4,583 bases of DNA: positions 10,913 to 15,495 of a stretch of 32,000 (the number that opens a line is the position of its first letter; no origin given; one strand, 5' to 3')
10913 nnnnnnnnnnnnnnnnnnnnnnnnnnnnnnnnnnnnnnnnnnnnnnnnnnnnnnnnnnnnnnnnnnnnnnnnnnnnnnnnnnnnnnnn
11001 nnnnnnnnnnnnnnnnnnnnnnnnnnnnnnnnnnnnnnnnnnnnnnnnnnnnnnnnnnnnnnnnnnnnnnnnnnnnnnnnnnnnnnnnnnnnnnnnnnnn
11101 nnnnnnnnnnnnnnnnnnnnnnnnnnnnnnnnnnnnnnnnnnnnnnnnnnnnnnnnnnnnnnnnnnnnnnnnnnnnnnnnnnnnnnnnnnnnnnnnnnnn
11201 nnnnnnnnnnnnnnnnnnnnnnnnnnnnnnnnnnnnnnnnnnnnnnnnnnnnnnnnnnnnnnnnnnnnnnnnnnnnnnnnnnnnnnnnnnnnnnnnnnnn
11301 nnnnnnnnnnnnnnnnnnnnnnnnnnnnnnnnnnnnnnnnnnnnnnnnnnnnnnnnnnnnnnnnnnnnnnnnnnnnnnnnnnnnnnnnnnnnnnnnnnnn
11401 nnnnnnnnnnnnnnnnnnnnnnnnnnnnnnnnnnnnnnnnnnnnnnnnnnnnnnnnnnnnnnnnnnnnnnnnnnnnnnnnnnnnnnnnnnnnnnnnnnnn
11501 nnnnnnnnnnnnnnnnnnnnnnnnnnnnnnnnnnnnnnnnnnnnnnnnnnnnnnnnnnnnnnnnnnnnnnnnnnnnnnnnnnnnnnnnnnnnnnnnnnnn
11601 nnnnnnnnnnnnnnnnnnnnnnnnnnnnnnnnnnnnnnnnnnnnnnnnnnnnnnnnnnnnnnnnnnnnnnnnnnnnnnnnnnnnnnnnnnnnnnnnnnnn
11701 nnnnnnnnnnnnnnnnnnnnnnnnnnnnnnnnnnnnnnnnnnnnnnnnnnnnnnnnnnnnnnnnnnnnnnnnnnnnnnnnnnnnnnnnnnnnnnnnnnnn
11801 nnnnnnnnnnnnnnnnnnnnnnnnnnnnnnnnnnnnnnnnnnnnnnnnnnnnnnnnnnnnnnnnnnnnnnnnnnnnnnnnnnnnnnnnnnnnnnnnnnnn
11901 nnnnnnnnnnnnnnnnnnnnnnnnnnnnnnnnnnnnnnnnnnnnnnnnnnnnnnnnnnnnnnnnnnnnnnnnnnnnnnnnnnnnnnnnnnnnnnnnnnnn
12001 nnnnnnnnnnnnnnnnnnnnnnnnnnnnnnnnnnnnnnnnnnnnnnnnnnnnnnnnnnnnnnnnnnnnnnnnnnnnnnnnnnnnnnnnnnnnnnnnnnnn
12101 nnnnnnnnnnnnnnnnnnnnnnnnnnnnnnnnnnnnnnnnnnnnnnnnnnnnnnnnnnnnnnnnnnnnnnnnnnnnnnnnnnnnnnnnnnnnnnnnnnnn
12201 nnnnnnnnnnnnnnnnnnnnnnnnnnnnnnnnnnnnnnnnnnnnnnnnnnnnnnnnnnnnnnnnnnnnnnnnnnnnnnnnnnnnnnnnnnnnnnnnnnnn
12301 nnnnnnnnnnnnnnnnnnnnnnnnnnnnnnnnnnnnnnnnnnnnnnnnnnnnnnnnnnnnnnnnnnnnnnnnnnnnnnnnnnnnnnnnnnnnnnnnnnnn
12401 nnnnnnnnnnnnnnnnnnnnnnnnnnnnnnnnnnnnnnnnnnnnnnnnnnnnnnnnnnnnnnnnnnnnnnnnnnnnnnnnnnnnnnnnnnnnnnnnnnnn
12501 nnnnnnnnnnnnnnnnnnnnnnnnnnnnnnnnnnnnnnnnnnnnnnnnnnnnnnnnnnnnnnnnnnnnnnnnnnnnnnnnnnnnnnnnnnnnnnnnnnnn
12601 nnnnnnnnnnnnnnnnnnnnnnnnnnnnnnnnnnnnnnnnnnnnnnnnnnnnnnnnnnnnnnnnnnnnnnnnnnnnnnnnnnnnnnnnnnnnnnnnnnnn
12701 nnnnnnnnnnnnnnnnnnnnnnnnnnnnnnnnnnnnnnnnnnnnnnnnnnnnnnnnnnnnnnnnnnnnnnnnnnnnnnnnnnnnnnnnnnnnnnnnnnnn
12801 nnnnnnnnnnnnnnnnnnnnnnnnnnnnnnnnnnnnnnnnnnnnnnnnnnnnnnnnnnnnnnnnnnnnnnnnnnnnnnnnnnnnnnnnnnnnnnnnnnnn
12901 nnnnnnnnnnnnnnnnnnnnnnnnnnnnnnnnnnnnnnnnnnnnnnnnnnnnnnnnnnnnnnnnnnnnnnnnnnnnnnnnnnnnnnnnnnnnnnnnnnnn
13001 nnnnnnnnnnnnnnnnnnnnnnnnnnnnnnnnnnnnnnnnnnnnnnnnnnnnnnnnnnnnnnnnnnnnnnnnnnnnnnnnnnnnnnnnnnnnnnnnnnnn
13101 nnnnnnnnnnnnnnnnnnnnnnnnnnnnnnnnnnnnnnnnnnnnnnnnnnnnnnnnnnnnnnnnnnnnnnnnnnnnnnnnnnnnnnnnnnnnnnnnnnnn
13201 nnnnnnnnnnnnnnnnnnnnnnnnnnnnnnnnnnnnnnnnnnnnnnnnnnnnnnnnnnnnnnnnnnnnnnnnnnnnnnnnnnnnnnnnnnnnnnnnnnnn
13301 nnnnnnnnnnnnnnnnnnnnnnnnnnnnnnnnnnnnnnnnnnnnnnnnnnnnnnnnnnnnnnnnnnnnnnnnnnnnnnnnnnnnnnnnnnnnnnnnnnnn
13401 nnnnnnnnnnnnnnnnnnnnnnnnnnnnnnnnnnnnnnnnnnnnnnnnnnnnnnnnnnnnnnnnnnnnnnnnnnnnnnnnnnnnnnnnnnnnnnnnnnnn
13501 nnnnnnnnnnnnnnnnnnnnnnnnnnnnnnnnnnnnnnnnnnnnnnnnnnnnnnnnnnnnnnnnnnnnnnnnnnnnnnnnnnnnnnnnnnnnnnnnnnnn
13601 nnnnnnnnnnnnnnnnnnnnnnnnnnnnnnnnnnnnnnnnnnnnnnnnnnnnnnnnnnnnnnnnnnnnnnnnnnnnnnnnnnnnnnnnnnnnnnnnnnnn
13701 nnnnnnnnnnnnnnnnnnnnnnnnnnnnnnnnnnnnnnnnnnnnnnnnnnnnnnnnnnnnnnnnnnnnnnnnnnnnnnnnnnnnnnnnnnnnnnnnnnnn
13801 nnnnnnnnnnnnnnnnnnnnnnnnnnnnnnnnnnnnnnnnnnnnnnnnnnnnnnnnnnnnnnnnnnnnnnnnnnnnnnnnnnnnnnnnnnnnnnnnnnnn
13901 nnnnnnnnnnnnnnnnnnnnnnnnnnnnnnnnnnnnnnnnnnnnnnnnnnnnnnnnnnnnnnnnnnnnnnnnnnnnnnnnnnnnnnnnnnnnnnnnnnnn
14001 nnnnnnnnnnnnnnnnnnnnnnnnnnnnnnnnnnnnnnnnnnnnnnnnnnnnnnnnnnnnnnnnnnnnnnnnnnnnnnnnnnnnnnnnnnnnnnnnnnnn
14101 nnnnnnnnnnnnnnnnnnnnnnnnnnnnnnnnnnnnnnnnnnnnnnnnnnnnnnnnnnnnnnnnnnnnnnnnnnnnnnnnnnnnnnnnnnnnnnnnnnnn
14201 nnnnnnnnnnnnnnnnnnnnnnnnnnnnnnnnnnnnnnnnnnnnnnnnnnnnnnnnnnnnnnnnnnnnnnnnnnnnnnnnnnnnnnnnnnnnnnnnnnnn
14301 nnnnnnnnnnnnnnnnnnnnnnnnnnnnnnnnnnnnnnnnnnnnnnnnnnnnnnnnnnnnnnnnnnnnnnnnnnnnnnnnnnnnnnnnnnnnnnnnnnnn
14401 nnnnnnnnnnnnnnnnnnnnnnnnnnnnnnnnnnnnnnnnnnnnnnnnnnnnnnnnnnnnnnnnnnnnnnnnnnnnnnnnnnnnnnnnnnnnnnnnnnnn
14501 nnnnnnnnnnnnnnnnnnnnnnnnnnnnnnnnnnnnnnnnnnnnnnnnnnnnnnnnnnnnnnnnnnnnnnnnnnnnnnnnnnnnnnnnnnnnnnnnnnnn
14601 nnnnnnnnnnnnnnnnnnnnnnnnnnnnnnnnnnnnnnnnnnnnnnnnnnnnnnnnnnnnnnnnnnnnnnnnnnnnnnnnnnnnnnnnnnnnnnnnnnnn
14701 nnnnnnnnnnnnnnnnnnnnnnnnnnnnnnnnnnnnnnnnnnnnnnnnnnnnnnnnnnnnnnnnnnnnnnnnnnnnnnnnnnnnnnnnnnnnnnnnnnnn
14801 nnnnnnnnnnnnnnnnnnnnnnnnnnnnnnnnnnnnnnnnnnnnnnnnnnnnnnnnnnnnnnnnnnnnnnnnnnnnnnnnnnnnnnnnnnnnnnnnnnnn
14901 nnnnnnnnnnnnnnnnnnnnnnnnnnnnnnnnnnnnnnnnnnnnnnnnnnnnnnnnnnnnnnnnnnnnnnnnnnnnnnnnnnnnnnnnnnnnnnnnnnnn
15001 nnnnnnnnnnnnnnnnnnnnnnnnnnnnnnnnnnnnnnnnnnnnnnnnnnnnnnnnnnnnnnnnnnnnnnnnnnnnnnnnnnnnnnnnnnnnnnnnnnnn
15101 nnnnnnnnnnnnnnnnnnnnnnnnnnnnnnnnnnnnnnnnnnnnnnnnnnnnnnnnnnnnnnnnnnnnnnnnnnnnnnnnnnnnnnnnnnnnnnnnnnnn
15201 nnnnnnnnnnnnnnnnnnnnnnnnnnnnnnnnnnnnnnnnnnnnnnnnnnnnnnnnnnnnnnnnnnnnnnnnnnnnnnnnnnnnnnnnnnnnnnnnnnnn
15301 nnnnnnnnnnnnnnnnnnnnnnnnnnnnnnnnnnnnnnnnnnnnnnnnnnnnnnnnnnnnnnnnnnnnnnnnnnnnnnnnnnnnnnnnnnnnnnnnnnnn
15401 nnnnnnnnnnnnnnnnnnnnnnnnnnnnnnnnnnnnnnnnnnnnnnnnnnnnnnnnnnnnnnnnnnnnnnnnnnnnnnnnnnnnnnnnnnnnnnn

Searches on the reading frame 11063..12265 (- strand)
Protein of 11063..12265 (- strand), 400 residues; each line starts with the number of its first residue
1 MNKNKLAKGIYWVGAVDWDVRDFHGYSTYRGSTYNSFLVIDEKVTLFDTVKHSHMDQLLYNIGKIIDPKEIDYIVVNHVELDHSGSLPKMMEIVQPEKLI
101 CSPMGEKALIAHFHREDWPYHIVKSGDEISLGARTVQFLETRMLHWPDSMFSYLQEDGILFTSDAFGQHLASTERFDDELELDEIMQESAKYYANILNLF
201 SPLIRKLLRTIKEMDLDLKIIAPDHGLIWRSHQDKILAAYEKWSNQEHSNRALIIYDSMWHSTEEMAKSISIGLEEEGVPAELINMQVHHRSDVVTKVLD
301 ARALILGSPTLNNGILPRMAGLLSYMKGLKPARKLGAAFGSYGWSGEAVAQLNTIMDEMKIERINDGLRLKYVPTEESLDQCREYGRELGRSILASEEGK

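Call 38: search_protein_families(library=pfam, proteins=[window:11063-12265:-], max_evalue=0.00001)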
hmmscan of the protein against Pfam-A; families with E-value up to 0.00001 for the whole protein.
window:11063-12265:- (400 aa): 3 families
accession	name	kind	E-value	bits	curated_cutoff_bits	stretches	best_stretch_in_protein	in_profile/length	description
PF19583.5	ODP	-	3e-22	79.9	27.2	1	34-226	3-194/194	ODP family beta lactamase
PF00258.30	Flavodoxin_1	-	1.9e-15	57.7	25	1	254-385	1-142/143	Flavodoxin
PF00753.33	Lactamase_B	-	6.9e-08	33.1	22.7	1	34-172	6-157/196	Metallo-beta-lactamase superfamily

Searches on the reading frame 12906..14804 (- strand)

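Call 38: search_protein_families(library=pfam, proteins=[window:12906-14804:-], max_evalue=0.00001)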
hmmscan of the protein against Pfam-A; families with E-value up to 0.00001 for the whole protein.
window:12906-14804:- (632 aa): 3 families
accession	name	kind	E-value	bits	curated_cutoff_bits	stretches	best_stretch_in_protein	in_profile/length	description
PF09335.16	VTT_dom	-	1.8e-26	93.4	33.9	1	471-590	1-120/123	VTT domain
PF02754.22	CCG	-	8.2e-10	39.1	20.6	0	280-359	3-84/85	Cysteine-rich domain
PF13183.11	Fer4_8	-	2.3e-06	28.5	27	1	62-117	2-67/68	4Fe-4S dicluster domain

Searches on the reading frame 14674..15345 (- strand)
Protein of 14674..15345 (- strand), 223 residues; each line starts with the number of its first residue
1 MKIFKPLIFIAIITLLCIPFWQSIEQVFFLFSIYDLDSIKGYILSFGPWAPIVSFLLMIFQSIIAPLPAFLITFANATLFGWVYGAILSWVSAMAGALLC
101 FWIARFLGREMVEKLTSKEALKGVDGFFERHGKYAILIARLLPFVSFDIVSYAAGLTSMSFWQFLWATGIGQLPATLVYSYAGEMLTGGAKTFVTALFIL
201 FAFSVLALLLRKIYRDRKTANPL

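Call 38: search_protein_families(library=pfam, proteins=[window:14674-15345:-], max_evalue=0.00001)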
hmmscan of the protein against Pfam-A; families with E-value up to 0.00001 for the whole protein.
window:14674-15345:- (223 aa): 1 family
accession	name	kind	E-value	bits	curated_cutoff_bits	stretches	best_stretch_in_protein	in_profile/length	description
PF09335.16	VTT_dom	-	6.2e-32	111.1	33.9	1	68-184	2-122/123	VTT domain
